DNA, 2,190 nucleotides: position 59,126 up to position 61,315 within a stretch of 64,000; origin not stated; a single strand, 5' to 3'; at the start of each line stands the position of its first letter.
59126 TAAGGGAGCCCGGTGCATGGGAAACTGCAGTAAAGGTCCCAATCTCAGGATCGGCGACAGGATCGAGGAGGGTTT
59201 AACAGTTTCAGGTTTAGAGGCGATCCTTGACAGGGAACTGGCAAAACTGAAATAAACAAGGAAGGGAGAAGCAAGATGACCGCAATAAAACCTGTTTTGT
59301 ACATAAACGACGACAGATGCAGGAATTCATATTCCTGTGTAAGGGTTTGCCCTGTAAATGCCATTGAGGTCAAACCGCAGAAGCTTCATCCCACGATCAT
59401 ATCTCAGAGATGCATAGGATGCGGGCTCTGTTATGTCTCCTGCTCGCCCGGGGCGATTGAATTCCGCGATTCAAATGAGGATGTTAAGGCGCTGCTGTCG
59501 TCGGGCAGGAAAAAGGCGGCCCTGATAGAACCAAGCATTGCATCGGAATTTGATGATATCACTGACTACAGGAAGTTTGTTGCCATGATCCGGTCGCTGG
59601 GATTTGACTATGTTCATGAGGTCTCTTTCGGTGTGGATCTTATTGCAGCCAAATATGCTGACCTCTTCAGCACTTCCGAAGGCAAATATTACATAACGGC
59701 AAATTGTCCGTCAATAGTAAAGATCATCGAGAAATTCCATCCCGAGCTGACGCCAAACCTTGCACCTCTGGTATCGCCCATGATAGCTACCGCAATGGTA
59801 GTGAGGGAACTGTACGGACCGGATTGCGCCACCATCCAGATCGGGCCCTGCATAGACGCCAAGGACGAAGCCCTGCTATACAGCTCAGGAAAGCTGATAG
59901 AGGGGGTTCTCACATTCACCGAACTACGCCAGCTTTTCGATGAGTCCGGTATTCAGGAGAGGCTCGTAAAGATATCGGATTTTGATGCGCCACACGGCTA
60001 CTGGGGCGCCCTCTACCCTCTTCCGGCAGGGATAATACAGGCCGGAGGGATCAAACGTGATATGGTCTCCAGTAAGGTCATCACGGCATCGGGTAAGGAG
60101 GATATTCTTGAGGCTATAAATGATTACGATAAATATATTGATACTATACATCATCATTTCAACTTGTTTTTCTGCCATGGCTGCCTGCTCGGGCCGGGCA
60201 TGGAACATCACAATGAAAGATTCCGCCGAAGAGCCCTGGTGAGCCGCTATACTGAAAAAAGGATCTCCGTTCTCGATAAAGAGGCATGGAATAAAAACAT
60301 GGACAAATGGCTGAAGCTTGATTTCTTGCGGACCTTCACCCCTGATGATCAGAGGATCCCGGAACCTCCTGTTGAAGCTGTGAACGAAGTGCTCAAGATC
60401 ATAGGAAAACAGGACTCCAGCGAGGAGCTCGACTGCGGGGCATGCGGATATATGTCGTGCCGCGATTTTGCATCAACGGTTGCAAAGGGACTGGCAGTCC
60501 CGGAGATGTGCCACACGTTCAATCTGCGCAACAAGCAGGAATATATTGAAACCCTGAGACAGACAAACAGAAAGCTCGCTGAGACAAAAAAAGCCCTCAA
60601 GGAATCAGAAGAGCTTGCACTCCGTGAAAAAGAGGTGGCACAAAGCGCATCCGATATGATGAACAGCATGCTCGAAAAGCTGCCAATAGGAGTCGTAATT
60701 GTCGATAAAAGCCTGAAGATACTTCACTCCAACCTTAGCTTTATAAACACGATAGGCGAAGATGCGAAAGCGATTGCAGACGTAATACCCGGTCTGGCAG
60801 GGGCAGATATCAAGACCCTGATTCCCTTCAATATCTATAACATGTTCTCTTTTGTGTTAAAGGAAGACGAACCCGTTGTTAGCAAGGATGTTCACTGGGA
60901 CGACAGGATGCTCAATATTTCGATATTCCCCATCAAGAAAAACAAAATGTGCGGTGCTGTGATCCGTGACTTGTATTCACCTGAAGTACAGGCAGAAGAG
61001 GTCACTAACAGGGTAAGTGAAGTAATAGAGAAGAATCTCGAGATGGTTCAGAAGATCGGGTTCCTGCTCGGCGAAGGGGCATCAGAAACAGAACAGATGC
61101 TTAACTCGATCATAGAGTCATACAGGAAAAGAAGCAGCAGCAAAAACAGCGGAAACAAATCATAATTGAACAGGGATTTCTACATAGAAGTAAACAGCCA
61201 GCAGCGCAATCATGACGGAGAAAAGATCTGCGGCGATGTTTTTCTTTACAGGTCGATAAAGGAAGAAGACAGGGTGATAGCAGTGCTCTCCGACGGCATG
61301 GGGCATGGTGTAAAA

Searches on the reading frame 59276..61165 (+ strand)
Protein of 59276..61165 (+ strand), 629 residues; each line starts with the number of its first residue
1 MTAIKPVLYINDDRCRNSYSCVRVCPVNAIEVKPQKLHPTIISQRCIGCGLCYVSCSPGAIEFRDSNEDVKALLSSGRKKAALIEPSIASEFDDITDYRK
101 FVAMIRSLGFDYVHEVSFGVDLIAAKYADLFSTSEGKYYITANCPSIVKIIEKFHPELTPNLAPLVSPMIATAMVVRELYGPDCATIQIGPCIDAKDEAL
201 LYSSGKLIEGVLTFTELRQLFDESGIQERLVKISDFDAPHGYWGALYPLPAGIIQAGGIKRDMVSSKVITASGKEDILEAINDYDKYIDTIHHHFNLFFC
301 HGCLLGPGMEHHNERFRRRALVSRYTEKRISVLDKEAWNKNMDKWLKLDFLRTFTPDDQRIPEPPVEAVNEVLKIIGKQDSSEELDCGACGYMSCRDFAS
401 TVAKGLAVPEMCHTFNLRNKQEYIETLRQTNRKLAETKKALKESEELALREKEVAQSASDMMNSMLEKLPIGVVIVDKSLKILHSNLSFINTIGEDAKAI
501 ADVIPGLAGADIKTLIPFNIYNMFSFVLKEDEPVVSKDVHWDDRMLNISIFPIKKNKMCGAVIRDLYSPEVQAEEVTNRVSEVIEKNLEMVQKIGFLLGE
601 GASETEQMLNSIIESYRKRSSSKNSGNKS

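Call 4: search_protein_families(library=pfam, proteins=[window:59276-61165:+])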
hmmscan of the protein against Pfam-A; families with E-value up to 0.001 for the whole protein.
window:59276-61165:+ (629 aa): 10 families
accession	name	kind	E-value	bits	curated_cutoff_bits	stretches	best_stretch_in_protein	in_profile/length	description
PF02906.19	Fe_hyd_lg_C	-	1.4e-35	123.5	22.1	1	82-307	5-245/245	Iron only hydrogenase large subunit, C-terminal domain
PF12838.12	Fer4_7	-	7.2e-09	36.4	27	1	45-69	1-25/52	4Fe-4S dicluster domain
PF04060.18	FeS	-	3.6e-08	33.4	23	1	385-412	4-31/33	Putative Fe-S cluster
PF14697.11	Fer4_21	-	8e-08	32.7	35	1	10-61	3-57/59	4Fe-4S dicluster domain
PF13237.11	Fer4_10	-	1.1e-07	32.1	25.5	1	9-56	3-52/53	4Fe-4S dicluster domain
PF12837.12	Fer4_6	-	5.5e-07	29.7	25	2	39-61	2-24/24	4Fe-4S binding domain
PF25160.1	LdpA_Fe-S-bd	-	1.9e-06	28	27.6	1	20-64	8-46/49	LdpA Fe-S cluster-binding domain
PF12797.12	Fer4_2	-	6.5e-06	26.2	24.5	0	38-56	2-20/22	4Fe-4S binding domain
PF00037.32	Fer4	-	1.1e-05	25.4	21.1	1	40-62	2-24/24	4Fe-4S binding domain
PF13183.11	Fer4_8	-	0.00019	22.4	27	0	44-58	3-16/68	4Fe-4S dicluster domain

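Call 6: search_protein_families(library=ncbifam, proteins=[window:59276-61165:+])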
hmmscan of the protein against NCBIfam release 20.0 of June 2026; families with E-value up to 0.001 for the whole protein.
window:59276-61165:+ (629 aa): 55 families (the best 25 are shown)
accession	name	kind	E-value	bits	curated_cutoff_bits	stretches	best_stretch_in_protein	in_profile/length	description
TIGR04105.1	FeFe_hydrog_B1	subfamily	3e-44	151.4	450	1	20-309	165-458/462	monomeric [FeFe] hydrogenase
TIGR02512.1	FeFe_hydrog_A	subfamily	6.8e-23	81.1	405.95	1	10-241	4-270/375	[FeFe] hydrogenase, group A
NF040763.1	FeFe_hydrog_A6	exception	4e-19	68.4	765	1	38-242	182-409/571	NADH-dependent [FeFe] hydrogenase, group A6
TIGR01944.1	rnfB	subfamily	9.5e-16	57.9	68.7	1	4-72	104-171/190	RnfABCDGE type electron transport complex subunit B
NF003475.0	PRK05113.1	equivalog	5.6e-13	49.2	203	1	5-71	105-170/190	electron transport complex subunit RsxB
NF005415.0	PRK06991.1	equivalog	2.2e-12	47.2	281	1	5-63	77-134/284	electron transport complex subunit RsxB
NF040762.1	Hydr_FeFe_Clost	exception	6.6e-11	41.5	900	1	38-241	181-407/572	ferredoxin hydrogenase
NF006446.0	PRK08764.1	equivalog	1.4e-10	41.2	220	1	7-65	80-137/139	Rnf electron transport complex subunit RnfB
NF041836.1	rnfB_Methano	equivalog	1.8e-09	37.5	445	1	15-79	143-206/265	Rnf electron transport complex subunit RnfB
NF005505.0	PRK07118.1-4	equivalog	2.3e-09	37.1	378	1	15-79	143-206/265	Fe-S cluster domain-containing protein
NF038196.1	ferrodoxin_EFR1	subfamily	4.5e-08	33.4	75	1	12-68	183-236/242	EFR1 family ferrodoxin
NF040770.1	hetero_SS_HdrA2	exception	6.5e-08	31.2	1100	1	9-71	573-634/777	CoB-CoM heterodisulfide reductase HdrA2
NF005504.0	PRK07118.1-3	equivalog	1.2e-07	31.4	437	1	15-71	142-198/293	Fe-S cluster domain-containing protein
NF005503.0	PRK07118.1-2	equivalog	1.9e-07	30.7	252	1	20-76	145-199/292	RnfABCDGE type electron transport complex subunit B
NF040864.1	HgcB_ferredoxin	equivalog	2.9e-07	30.2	99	1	8-65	9-65/93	mercury methylation ferredoxin HgcB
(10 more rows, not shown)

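Call 30: search_solved_structures(query=window:59276-61165:+, show_alignments=2, max_evalue=0.01)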
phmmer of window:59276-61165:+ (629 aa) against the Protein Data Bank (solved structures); distinct sequences matched with E-value up to 0.01: 84 (the best 60 are shown).
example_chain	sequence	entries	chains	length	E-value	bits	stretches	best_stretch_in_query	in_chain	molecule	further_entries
7p5h_A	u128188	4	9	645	1e-19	73.6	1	40-259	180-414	Fe-hydrogenase, subunit alpha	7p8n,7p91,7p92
7qv7_D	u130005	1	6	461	6.2e-19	70.9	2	82-255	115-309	Hydrogen dependent carbon dioxide reductase subunit HydA2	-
8a6t_A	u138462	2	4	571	7.3e-18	67.4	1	40-256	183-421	Electron bifurcating hydrogenase subunit HydA1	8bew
9rkm_A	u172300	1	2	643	2.1e-14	56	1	14-256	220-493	[FeFe]-hydrogenase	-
30jk_A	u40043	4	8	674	2.3e-14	55.8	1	14-256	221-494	[FeFe]-hydrogenase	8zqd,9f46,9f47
9rjq_A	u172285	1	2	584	4.7e-13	51.5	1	44-256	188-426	Iron hydrogenase 1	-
9rjo_A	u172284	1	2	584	7.4e-13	50.9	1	44-257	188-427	Iron hydrogenase 1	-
6glz_A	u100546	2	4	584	8.4e-13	50.7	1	44-256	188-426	Iron hydrogenase 1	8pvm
7qhf_A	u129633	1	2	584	8.4e-13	50.7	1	44-256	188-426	Iron hydrogenase 1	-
6gm4_A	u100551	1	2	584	1.2e-12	50.2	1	44-256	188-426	Iron hydrogenase 1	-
6gm2_A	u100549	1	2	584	1.3e-12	50.1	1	44-257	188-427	Iron hydrogenase 1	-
6gly_A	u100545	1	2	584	2.1e-12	49.4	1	44-256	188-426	Iron hydrogenase 1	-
6gm0_A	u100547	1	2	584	2.6e-12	49.1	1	44-257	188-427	Iron hydrogenase 1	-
6gm3_A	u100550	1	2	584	2.7e-12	49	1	44-257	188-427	Iron hydrogenase 1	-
4xdc_A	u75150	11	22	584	2.9e-12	48.9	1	44-256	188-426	Iron hydrogenase 1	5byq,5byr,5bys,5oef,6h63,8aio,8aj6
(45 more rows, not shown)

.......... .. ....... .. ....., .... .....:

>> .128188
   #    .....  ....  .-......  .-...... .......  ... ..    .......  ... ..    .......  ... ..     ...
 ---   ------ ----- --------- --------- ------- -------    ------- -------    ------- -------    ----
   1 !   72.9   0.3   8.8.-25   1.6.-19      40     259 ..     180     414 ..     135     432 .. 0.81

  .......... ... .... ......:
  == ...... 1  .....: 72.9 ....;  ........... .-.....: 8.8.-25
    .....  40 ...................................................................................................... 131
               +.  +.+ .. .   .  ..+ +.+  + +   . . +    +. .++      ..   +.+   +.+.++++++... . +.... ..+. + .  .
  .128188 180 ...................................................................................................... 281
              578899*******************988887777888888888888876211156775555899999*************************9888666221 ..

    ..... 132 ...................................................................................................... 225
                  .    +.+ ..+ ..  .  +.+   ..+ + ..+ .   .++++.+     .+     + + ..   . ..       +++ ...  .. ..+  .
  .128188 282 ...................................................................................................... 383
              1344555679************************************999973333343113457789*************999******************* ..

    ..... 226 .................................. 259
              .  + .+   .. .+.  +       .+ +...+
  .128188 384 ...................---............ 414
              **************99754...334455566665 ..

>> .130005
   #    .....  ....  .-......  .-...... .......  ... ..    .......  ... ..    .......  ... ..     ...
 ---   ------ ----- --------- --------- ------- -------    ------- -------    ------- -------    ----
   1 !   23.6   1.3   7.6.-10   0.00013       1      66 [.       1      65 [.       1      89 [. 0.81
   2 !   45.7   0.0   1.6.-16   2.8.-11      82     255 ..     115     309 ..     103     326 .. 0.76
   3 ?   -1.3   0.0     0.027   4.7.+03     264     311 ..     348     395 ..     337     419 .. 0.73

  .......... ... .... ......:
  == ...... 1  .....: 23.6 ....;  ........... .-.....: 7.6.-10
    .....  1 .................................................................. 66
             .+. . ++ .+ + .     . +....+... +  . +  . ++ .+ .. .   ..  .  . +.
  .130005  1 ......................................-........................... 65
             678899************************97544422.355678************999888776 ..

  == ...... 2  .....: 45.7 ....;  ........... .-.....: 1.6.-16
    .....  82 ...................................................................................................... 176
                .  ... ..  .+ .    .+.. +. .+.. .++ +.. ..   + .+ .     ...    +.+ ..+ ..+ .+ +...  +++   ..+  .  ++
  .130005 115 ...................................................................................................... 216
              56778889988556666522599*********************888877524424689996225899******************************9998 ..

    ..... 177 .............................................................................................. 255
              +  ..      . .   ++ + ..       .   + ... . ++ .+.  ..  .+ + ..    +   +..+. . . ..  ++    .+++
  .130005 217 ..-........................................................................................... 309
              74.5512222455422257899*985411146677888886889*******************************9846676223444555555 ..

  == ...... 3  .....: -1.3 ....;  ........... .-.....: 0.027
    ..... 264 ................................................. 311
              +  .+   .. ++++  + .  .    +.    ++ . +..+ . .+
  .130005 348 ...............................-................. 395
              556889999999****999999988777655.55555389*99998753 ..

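Call 32: find_homologous_proteins(query=window:59276-61165:+, max_evalue=1e-10)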
Query window:59276-61165:+ (629 aa): 2904 proteins with E <= 1e-10 among 8000 candidates; the best 120 are listed.
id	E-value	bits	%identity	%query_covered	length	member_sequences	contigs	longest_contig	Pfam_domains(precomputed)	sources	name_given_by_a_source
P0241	0.0e+0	1433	100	100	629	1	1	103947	PF14697.12,PF02906.20,PF12797.13,PF04060.19,PF12837.13,PF00037.33,PF12838.13,PF25160.2,PF13237.12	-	-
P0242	0.0e+0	1370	95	100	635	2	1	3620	PF14697.12,PF02906.20,PF12797.13,PF04060.19,PF12837.13,PF00037.33,PF12838.13,PF25160.2,PF13237.12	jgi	-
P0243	0.0e+0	1356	94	100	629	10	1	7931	PF14697.12,PF02906.20,PF12797.13,PF04060.19,PF12837.13,PF00037.33,PF12838.13,PF13237.12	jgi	jgi:iron only hydrogenase large subunit-like protein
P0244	0.0e+0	1320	91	99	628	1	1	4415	PF14697.12,PF02906.20,PF12797.13,PF04060.19,PF12837.13,PF00037.33,PF12838.13,PF13237.12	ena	-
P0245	0.0e+0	1317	91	100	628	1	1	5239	PF14697.12,PF02906.20,PF12797.13,PF04060.19,PF12837.13,PF00037.33,PF12838.13,PF13237.12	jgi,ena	-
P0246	0.0e+0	1309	90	100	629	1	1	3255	PF14697.12,PF02906.20,PF12797.13,PF04060.19,PF12837.13,PF00037.33,PF12838.13,PF25160.2,PF13237.12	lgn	-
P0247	0.0e+0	1300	89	100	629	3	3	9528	PF14697.12,PF02906.20,PF12797.13,PF04060.19,PF12837.13,PF00037.33,PF12838.13,PF13237.12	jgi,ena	-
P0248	0.0e+0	1297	90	100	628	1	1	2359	PF14697.12,PF02906.20,PF04060.19,PF12838.13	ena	-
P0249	0.0e+0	1280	88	99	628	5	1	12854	PF14697.12,PF02906.20,PF12797.13,PF04060.19,PF12837.13,PF00037.33,PF12838.13,PF25160.2,PF13237.12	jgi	jgi:iron only hydrogenase large subunit-like protein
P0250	0.0e+0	1258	86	99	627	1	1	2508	PF14697.12,PF02906.20,PF12797.13,PF04060.19,PF12837.13,PF12838.13,PF25160.2,PF13237.12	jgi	jgi:iron only hydrogenase large subunit-like protein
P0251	0.0e+0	1256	87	99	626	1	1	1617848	PF14697.12,PF02906.20,PF12797.13,PF04060.19,PF12837.13,PF00037.33,PF12838.13,PF13237.12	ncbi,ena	-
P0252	0.0e+0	1252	86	99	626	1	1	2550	PF14697.12,PF02906.20,PF12797.13,PF04060.19,PF12837.13,PF00037.33,PF12838.13,PF25160.2,PF13237.12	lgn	-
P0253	0.0e+0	1251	86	99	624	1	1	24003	PF14697.12,PF02906.20,PF12797.13,PF04060.19,PF12837.13,PF00037.33,PF12838.13,PF13237.12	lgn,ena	-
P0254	0.0e+0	1250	86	99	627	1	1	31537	PF14697.12,PF02906.20,PF12797.13,PF04060.19,PF12837.13,PF12838.13,PF25160.2,PF13237.12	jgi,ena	-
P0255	0.0e+0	1249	86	99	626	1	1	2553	PF14697.12,PF02906.20,PF12797.13,PF04060.19,PF12837.13,PF00037.33,PF12838.13,PF25160.2,PF13237.12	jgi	jgi:iron only hydrogenase large subunit-like protein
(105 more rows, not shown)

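Call 46: predict_structure(alignment_id=A1)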
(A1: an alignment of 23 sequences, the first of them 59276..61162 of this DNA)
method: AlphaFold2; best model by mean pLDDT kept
length: 629 residues; sequences in the alignment: 23
mean_pLDDT: 45.8   pTM: 0.31
mean pLDDT of the five models: 45.8, 44.9, 41.6, 39.0, 38.6
residues with pLDDT >= 90: 0; 70-90: 111; 50-70: 109; < 50: 409
segments of 3 or more residues with pLDDT < 50: 1-65, 90-93, 117-167, 191-205, 229-363, 384-392, 401-441, 443-445, 447-469, 568-629
pLDDT, mean of each block of 10 residues (from residue 1): 32 31 25 34 29 28 53 84 62 56 81 55 32 28 33 38 40 63 76 45 54 69 65 35 25 23 21 24 28 24 24 24 22 37 34 29 55 55 43 53 36 24 38 43 43 39 43 78 75 66 61 76 81 67 72 70 61 37 39 35 42 45 41
secondary structure, 60 per line:
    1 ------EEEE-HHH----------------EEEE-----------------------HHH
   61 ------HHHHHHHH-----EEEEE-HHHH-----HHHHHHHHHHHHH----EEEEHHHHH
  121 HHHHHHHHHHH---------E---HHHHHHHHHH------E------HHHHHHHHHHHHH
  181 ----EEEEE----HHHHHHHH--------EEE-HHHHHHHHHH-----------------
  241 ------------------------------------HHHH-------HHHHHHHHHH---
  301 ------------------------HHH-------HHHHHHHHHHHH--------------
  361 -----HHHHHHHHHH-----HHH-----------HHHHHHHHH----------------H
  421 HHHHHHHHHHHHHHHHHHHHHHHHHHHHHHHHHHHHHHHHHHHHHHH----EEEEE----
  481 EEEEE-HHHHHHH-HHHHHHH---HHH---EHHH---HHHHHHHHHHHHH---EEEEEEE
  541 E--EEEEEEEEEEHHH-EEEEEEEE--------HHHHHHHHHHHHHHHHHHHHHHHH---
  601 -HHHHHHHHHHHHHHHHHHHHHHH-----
elements in order: E7-10 E31-34 H67-74 E80-84 H86-89 H95-107 E112-115 H116-131 H145-154 H168-180 E185-189 H194-201 E210-212 H214-223 H277-280 H288-297 H335-346 H366-375 H395-403 H420-467 E472-476 E481-485 H487-493 H495-501 H518-530 E534-541 E544-553 E558-565 H574-597 H602-624
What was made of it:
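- Tried and rejected: The model was poor (pLDDT 46) because the alignment was shallow (call 46).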

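Call 87: find_encoding_contigs(protein=P0241, flank=10000, max_places=3)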
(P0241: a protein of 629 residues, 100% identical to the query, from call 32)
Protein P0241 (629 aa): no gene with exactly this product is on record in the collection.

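Call 88: find_encoding_contigs(protein=P0251, flank=10000, max_places=2)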
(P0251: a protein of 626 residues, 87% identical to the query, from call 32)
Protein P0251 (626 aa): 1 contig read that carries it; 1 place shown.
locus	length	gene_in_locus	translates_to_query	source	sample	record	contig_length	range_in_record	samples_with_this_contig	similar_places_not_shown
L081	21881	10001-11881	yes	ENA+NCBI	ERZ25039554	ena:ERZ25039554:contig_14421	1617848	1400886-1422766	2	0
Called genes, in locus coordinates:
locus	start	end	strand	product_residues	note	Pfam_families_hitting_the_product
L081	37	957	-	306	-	PF06574:FAD_syn, PF01467:CTP_transf_like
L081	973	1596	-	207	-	PF06971:Put_DNA-bind_N, PF01408:GFO_IDH_MocA (weak), PF02629:CoA_binding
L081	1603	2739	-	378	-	PF00072:Response_reg, PF00512:HisKA, PF02518:HATPase_c, PF14501:HATPase_c_5 (weak)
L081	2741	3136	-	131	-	PF00072:Response_reg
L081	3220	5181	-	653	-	PF00037:Fer4 (faint), PF12838:Fer4_7 (weak), PF13187:Fer4_9 (weak), PF13237:Fer4_10, PF02906:Fe_hyd_lg_C, PF04060:FeS, PF00512:HisKA, PF02518:HATPase_c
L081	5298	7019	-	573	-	PF00111:Fer2, PF13510:Fer2_4, PF10588:NADH-G_4Fe-4S_3, PF13237:Fer4_10 (weak), PF22117:Fer4_Nqo3, PF12838:Fer4_7, PF00037:Fer4, PF02906:Fe_hyd_lg_C, +4 more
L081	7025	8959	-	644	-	PF01512:Complex1_51K, PF10589:NADH_4Fe-4S, PF00037:Fer4 (weak), PF12838:Fer4_7 (weak), PF13187:Fer4_9 (weak), PF13237:Fer4_10 (weak), PF14697:Fer4_21, PF00037:Fer4 (weak), +2 more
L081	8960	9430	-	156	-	PF01257:2Fe-2S_thioredx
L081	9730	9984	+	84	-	PF01257:2Fe-2S_thioredx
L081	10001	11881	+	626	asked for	PF00037:Fer4 (faint), PF12797:Fer4_2 (faint), PF12837:Fer4_6 (faint), PF12838:Fer4_7 (faint), PF13237:Fer4_10, PF14697:Fer4_21 (weak), PF02906:Fe_hyd_lg_C, PF04060:FeS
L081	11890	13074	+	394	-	PF07228:SpoIIE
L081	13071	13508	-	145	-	PF00293:NUDIX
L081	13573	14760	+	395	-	PF00149:Metallophos, PF12850:Metallophos_2 (weak)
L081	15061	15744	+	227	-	PF01863:YgjP-like, PF10263:SprT-like (weak), PF08325:WLM (weak)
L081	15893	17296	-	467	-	PF00753:Lactamase_B, PF23023:Anti-Pycsar_Apyc1 (faint), PF12706:Lactamase_B_2 (faint), PF10996:Beta-Casp, PF07521:RMMBL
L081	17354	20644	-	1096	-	PF07228:SpoIIE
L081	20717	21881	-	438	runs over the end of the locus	PF13660:DUF4147, PF05161:MOFRL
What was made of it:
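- On Two-component phosphorelay: None lies within 10 kb in L081 (call 88).
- Tried and rejected: A relative (L081) showed no hydF within 10 kb (call 88).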
